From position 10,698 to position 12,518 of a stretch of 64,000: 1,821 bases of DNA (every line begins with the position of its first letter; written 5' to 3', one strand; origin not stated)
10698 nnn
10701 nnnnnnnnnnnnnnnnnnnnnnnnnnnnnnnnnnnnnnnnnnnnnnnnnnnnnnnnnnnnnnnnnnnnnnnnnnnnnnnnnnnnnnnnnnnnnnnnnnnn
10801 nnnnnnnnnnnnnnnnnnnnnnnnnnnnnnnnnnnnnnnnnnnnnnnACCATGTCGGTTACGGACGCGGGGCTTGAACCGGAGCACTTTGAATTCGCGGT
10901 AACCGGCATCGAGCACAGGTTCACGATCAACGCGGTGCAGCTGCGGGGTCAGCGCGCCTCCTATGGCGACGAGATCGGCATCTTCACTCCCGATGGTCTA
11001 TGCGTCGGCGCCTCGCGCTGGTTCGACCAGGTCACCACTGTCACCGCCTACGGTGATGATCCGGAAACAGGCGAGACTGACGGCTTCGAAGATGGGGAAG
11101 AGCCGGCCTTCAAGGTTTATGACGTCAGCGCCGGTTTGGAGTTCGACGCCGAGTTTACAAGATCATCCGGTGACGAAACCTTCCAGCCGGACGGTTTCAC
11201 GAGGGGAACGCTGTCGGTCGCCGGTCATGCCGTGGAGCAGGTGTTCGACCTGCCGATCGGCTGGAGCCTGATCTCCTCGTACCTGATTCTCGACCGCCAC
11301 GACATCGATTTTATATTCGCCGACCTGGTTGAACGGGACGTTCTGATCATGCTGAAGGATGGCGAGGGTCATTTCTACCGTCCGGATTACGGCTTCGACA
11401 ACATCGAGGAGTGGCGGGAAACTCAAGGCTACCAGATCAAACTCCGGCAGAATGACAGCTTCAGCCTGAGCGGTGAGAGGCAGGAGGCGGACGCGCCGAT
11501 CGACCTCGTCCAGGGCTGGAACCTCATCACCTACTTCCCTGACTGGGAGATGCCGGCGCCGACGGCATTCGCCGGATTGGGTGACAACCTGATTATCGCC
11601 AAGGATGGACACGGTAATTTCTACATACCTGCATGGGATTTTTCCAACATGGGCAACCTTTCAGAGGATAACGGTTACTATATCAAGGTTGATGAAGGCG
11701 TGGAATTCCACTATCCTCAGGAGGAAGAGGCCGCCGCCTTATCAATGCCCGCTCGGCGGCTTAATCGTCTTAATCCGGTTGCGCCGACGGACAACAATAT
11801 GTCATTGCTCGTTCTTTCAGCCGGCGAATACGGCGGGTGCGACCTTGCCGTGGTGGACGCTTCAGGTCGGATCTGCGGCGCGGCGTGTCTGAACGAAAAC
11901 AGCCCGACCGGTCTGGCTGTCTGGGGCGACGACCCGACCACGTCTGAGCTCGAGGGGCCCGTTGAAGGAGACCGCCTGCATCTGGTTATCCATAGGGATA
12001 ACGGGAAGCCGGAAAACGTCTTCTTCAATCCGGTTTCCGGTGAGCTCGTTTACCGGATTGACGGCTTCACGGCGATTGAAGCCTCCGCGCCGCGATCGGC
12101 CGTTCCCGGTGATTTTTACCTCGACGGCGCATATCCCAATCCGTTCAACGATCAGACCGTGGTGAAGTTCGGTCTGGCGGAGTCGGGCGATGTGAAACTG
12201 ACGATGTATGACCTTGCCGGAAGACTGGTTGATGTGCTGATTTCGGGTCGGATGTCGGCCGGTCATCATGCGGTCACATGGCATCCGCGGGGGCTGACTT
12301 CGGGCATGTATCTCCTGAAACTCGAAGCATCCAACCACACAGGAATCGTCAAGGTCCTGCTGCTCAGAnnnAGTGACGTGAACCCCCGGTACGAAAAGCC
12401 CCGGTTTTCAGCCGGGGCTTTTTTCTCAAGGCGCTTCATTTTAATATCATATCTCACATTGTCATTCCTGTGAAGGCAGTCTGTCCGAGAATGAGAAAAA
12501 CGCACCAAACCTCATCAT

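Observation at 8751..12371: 1.2-kaa acidic beta-propeller/CarbopepD-like protein with T9SS C-terminal sorting domain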

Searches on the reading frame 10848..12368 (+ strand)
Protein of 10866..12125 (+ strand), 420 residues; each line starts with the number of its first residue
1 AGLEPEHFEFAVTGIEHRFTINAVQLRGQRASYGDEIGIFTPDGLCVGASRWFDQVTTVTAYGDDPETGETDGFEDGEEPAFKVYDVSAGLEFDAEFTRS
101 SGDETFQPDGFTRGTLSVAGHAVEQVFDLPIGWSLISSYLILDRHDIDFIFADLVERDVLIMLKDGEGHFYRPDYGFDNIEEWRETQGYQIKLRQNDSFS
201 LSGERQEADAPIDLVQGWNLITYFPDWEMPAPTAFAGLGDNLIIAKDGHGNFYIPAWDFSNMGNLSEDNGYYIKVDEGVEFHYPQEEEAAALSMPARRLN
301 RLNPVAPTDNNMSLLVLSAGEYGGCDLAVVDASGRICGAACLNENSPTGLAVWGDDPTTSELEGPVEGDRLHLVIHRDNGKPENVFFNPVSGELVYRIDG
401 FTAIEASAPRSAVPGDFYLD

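Call 39: predict_structure(alignment_id=A2)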
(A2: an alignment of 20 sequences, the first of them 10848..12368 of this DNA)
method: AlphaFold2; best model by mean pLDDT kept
length: 507 residues; sequences in the alignment: 20
mean_pLDDT: 86.1   pTM: 0.68
mean pLDDT of the five models: 86.1, 85.1, 84.9, 84.6, 84.5
residues with pLDDT >= 90: 257; 70-90: 206; 50-70: 31; < 50: 13
segments of 3 or more residues with pLDDT < 50: 1-8, 430-432
pLDDT, mean of each block of 10 residues (from residue 1): 41 83 94 89 92 91 91 80 93 89 96 95 89 92 90 93 95 92 94 93 92 89 93 89 94 91 90 88 94 57 76 90 84 90 89 90 84 92 78 84 92 65 69 65 88 90 89 81 82 89 76
secondary structure, 60 per line:
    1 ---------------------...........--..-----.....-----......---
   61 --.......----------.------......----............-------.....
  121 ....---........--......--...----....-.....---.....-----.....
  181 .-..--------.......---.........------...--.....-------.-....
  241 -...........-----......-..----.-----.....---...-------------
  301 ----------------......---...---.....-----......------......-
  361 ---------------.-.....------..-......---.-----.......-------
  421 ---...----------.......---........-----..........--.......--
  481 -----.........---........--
elements in order: E22-32 E42-46 E52-57 E63-69 E87-92 E97-108 E116-124 E128-135 E138-143 E146-148 H153-156 H158-162 E166-170 E176-178 E193-199 E203-211 E218-220 E223-227 H237-240 H242-247 E248-252 E258-260 E277-281 E285-287 E317-322 E332-336 E342-347 E354-359 E378-382 E392-397 E407-413 E424-426 E437-443 E447-454 E460-469 E472-478 E486-494 E498-505

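Call 94: fold_search(model_id=the predicted structure, library=pdb)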
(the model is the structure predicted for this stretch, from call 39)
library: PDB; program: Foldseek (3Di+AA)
matches with E <= 10: 1679; with E <= 0.001: 42
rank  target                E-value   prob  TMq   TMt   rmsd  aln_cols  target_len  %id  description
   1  2ice_A                5.0e-06  0.82  0.11  0.09  36.8       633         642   10  CRIg bound to C3c (released 2006-11-07)
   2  6rur_A                1.9e-05  0.82  0.12  0.10  36.1       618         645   11  Structure of the SCIN stabilized C3bBb convertase bound to properdin (released 2019-08-21)
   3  8v2b_B                2.0e-05  0.84  0.12  0.11  29.1       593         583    9  Cryo-EM structure of mouse type II OSM receptor complex: model for full extracellular assembly (released 2024-11-20)
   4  3hs0_A                2.6e-05  0.84  0.12  0.11  35.9       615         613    9  Cobra Venom Factor (CVF) in complex with human factor B (released 2009-07-07)
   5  7c7u_B                6.7e-05  0.89  0.15  0.14  26.2       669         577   10  Biofilm associated protein - BSP domain (released 2021-05-12)
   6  9ba5_A                7.4e-05  0.75  0.12  0.11  24.8       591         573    8  Cross-linked Contactin 2 Ig1-Ig6 (released 2024-07-17)
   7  2qki_D                8.1e-05  0.60  0.11  0.10  36.1       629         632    9  Human C3c in complex with the inhibitor compstatin (released 2007-08-14)
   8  2a73_A                9.4e-05  0.57  0.11  0.09  37.1       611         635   11  Human Complement Component C3 (released 2005-09-27)
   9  7voo_A                1.0e-04  0.66  0.13  0.07  36.6       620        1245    8  Induced alpha-2-macroglobulin monomer (released 2022-10-19)
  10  9u5z_E                1.2e-04  0.66  0.13  0.06  36.8       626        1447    9  C3 convertases zymogen C4b2 in activation state (released 2026-01-14)
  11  6tav_C                1.2e-04  0.63  0.12  0.07  37.4       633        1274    8  Crystal structure of endopeptidase-induced alpha2-macroglobulin (released 2021-05-12)
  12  8ayh_B                1.3e-04  0.77  0.13  0.08  36.7       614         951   10  Structure of Complement C5 in Complex with small molecule inhibitor and CVF (released 2022-12-21)
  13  8jmw_A                1.4e-04  1.00  0.14  0.13  17.0       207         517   11  Fibril form of serine peptidase Vpr (released 2023-12-06)
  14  3l3o_A                1.4e-04  0.54  0.11  0.10  36.2       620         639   11  Staphylococcal Complement Inhibitor (SCIN) in complex with Human Complement Component C3c (released 2010-08-04)
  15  7c7u_A                1.5e-04  0.84  0.15  0.14  25.9       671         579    9  Biofilm associated protein - BSP domain (released 2021-05-12)
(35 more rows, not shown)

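Call 114: search_protein_representatives(protein=window:10866-12125:+)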
Query: 420 residues. Proteins with E-value up to 0.001 (for the whole library): 7299; up to 1e-10: 4168; up to 1e-30: 1014. The best 150 are listed.
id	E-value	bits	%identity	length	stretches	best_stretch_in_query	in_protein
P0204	5.3e-160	549.6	36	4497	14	3-123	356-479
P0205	1.7e-145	501.8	37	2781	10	6-171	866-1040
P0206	1.7e-127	442.5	33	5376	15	8-121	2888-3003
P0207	2.0e-120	419.2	50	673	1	2-419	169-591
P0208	3.6e-117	408.4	37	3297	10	3-116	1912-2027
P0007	1.7e-110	386.4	46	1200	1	3-419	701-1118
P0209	1.7e-106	373.3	34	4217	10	6-419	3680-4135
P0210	1.7e-104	366.6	34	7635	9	7-419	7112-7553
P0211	1.1e-103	364.0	45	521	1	2-406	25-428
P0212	2.0e-100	353.3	30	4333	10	6-419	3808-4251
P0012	5.8e-98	345.1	43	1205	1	3-419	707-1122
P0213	5.5e-93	328.8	34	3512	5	5-419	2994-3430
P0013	3.0e-91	323.0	42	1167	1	2-419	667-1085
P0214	1.0e-79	285.0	37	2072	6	3-120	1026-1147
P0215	2.4e-79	283.8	33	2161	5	9-419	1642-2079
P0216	3.8e-79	283.1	33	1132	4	5-414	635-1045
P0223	2.1e-70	254.3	37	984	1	6-416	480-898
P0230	3.5e-66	240.4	36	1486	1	7-414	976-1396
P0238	7.0e-64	232.8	37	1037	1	5-416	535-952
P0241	5.8e-63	229.8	34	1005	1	2-412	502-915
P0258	2.4e-58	214.6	37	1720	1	13-419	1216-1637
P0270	9.3e-57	209.4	37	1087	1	7-419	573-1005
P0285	2.7e-55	204.6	37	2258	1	23-418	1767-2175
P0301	6.8e-54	199.9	36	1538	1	3-408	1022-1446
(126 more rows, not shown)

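Call 116: list_cluster_members(proteins=[P0205, P0209, P0213, P0216, P0223, P0230, P0238, P0258, P0285, P0301])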
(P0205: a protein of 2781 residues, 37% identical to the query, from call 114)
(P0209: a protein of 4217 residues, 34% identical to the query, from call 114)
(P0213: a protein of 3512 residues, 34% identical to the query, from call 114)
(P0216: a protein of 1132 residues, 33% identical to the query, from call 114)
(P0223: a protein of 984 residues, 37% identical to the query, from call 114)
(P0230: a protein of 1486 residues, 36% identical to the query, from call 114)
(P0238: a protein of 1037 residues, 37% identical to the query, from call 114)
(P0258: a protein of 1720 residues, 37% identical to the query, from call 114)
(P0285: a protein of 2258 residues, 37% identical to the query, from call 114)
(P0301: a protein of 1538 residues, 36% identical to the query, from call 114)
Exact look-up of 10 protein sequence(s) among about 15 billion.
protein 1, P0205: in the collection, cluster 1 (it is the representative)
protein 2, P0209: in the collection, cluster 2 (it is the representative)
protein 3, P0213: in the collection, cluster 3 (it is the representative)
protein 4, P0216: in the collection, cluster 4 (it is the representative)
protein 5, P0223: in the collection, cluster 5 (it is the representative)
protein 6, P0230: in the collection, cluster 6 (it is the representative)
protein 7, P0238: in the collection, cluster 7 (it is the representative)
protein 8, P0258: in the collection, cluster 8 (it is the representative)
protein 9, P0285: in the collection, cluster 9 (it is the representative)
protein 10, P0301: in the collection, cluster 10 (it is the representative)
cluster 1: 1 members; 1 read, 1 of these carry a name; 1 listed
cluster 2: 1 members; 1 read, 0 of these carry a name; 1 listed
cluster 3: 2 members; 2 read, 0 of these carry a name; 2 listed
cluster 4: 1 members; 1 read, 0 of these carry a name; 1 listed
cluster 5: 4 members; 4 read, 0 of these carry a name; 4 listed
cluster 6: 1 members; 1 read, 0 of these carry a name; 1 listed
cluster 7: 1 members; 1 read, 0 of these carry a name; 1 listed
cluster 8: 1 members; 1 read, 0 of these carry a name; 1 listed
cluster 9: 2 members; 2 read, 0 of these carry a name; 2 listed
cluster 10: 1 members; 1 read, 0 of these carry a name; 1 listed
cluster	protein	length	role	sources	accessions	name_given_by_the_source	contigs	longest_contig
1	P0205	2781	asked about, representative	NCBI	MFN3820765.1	MAG: choice-of-anchor D domain-containing protein, partial [bacterium]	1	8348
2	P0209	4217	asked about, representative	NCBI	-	-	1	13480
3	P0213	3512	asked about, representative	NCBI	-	-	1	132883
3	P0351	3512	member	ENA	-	-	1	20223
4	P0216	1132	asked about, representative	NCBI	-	-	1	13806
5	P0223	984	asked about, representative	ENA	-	-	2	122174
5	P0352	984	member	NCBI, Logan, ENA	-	-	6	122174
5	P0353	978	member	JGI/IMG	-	-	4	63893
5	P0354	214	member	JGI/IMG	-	-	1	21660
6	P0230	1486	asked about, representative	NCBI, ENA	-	-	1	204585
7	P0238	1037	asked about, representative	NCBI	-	-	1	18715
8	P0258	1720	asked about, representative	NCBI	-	-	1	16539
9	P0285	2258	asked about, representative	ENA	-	-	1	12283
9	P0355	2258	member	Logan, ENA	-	-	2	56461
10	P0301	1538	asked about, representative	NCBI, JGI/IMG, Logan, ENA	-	-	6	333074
